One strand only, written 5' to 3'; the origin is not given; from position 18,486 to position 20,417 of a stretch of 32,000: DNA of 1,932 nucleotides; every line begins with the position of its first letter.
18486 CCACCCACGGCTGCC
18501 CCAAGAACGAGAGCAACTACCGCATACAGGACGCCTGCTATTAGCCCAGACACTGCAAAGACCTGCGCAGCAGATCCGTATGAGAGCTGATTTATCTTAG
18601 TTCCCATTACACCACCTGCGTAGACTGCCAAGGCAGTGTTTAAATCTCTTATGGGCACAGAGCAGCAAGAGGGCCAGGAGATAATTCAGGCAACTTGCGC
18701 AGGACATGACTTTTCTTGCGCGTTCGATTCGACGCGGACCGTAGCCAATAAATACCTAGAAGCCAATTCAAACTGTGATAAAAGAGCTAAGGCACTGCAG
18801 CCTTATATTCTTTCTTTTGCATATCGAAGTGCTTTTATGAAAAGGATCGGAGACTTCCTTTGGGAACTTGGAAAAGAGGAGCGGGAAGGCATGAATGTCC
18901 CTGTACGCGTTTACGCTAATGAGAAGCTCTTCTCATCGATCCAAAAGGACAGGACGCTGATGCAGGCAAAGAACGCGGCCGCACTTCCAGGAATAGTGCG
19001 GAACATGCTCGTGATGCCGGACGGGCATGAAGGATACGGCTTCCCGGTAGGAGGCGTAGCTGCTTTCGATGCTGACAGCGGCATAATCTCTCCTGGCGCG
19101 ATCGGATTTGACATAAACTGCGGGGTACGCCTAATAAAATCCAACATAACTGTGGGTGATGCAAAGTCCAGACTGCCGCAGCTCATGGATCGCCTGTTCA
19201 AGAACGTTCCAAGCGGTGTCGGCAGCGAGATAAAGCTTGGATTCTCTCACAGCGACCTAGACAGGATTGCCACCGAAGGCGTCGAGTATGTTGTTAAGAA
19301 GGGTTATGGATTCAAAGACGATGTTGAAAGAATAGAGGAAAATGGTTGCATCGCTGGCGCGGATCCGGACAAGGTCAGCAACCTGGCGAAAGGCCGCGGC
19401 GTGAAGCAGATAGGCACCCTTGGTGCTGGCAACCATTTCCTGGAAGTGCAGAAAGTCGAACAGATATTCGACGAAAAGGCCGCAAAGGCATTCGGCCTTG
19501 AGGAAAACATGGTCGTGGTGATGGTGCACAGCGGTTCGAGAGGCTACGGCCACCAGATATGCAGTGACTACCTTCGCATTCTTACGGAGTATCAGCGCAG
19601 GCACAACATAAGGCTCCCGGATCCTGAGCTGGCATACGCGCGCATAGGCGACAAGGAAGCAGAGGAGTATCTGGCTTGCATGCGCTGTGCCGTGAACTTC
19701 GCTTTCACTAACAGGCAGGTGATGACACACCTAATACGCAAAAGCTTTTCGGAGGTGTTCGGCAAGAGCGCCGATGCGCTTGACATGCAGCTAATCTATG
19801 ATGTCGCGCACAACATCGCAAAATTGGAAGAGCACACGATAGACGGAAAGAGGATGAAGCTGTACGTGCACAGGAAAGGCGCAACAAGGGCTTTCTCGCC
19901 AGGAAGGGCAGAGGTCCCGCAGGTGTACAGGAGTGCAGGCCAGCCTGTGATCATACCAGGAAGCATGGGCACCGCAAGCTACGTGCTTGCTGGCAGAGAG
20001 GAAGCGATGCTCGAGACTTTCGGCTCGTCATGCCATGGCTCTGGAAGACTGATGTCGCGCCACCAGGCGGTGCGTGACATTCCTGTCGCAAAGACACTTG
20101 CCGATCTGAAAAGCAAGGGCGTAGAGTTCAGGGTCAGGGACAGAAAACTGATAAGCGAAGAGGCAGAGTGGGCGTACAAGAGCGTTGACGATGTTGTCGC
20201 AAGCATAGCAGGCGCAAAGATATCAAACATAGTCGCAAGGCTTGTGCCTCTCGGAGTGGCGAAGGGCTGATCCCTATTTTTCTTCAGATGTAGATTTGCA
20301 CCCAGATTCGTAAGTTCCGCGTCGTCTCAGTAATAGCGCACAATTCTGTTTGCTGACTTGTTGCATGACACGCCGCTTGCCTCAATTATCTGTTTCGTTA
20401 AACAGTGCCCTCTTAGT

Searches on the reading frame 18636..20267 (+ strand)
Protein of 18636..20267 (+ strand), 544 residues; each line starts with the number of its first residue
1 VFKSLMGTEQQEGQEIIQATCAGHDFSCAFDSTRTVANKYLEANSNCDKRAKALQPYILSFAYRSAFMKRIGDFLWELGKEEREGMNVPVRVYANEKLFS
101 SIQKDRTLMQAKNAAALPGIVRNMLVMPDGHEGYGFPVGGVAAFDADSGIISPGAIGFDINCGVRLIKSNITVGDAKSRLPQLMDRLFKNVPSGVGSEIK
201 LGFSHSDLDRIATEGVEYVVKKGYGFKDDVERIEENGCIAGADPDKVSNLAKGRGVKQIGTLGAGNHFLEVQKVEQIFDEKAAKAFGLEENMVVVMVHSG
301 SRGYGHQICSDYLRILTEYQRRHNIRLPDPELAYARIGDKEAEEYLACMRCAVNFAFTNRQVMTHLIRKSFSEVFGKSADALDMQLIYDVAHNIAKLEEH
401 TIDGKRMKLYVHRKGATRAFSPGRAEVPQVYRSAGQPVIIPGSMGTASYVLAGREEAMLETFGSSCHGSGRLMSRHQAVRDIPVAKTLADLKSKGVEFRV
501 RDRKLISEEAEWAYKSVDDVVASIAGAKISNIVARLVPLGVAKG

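Call 13: search_protein_families(library=pfam, proteins=[window:18636-20267:+], max_evalue=0.0001)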
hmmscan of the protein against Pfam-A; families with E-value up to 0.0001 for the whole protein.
window:18636-20267:+ (544 aa): 1 family
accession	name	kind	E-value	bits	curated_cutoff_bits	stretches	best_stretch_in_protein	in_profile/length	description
PF01139.22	RtcB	-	9.6e-168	559.2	27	1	110-544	1-426/426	tRNA-splicing ligase RtcB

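Call 23: find_related_loci(query=window:18636-20267:+, collection=genome_contigs, flank=10000)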
Query window:18636-20267:+ (544 aa) in genome_contigs; peptide patterns used: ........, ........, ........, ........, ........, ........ (x = any residue, [..] = any of these).
575 stretches matched a pattern; 536 encode a relative of the query (tblastn E <= 1e-3); the best 80 are kept; 80 distinct loci.
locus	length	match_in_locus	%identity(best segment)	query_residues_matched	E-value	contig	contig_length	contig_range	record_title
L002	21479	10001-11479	82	55-544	0e+0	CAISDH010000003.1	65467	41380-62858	uncultured Candidatus Micrarchaeota archaeon isolate A14_bin-2569 genome assembly, contig: bin-2569:03/57, whole genome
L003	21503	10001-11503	72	54-544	0e+0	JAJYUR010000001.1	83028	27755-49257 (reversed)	MAG: Candidatus Micrarchaeota archaeon isolate FK1.bin29 NODE_255_length_83028_cov_31.535892, whole genome shotgun seque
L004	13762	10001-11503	72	54-544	0e+0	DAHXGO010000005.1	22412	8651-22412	MAG TPA_asm: Candidatus Micrarchaeota archaeon isolate clean2421 NODE_5_length_22412_cov_3.774469, whole genome shotgun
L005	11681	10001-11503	72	54-544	0e+0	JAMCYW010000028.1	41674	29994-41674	MAG: Candidatus Marsarchaeota archaeon isolate FK_Sedi_B_Bin.335 NODE_2508_length_41674_cov_7.47549, whole genome shotgu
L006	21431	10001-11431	75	68-544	0e+0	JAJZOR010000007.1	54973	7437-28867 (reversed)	MAG: Candidatus Micrarchaeota archaeon isolate MAS5.bin21 NODE_78_length_54973_cov_41.375196, whole genome shotgun seque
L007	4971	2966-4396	73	67-544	0e+0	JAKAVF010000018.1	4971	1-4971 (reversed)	MAG: Candidatus Micrarchaeota archaeon isolate YP3.bin74 NODE_22583_length_4971_cov_1.75165, whole genome shotgun sequen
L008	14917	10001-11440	73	64-544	0e+0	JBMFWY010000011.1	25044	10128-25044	MAG: Candidatus Micrarchaeia archaeon isolate KM4364-30 NODE_11_length_25044_cov_4.802900, whole genome shotgun sequence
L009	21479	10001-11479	70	53-544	0e+0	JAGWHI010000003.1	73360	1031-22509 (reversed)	MAG: Candidatus Micrarchaeota archaeon isolate REEA75 REEA75-150_470, whole genome shotgun sequence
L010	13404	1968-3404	73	66-544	0e+0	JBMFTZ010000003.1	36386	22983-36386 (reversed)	MAG: Candidatus Micrarchaeia archaeon isolate KM4347-26 NODE_266_length_36386_cov_17.397649, whole genome shotgun sequen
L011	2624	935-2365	72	68-544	0e+0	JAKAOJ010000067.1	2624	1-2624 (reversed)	MAG: Candidatus Micrarchaeota archaeon isolate YF1.bin131 NODE_60803_length_2624_cov_1.196235, whole genome shotgun sequ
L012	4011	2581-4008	71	69-544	0e+0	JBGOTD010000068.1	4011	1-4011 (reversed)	MAG: Candidatus Micrarchaeaceae archaeon isolate OBJ_0618_7090110_170 k141_2789338_length_4011_cov_9.0000, whole genome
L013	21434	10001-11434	72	67-544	0e+0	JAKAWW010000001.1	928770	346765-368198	MAG: Candidatus Micrarchaeota archaeon isolate YP4.bin88 NODE_4_length_928770_cov_34.890113, whole genome shotgun sequen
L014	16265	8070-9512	72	64-544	0e+0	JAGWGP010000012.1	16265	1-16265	MAG: Candidatus Micrarchaeota archaeon isolate REEA50 REEA50_12_length_16265_cov_5.234865, whole genome shotgun sequence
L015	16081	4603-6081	72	51-544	0e+0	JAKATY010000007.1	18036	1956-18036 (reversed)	MAG: Candidatus Micrarchaeota archaeon isolate YP3.bin114 NODE_3827_length_18036_cov_1.44525, whole genome shotgun seque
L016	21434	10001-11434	72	67-544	0e+0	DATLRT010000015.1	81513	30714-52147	MAG TPA_asm: Candidatus Acidiferrales bacterium isolate SMAG_U13911 k141_769173, whole genome shotgun sequence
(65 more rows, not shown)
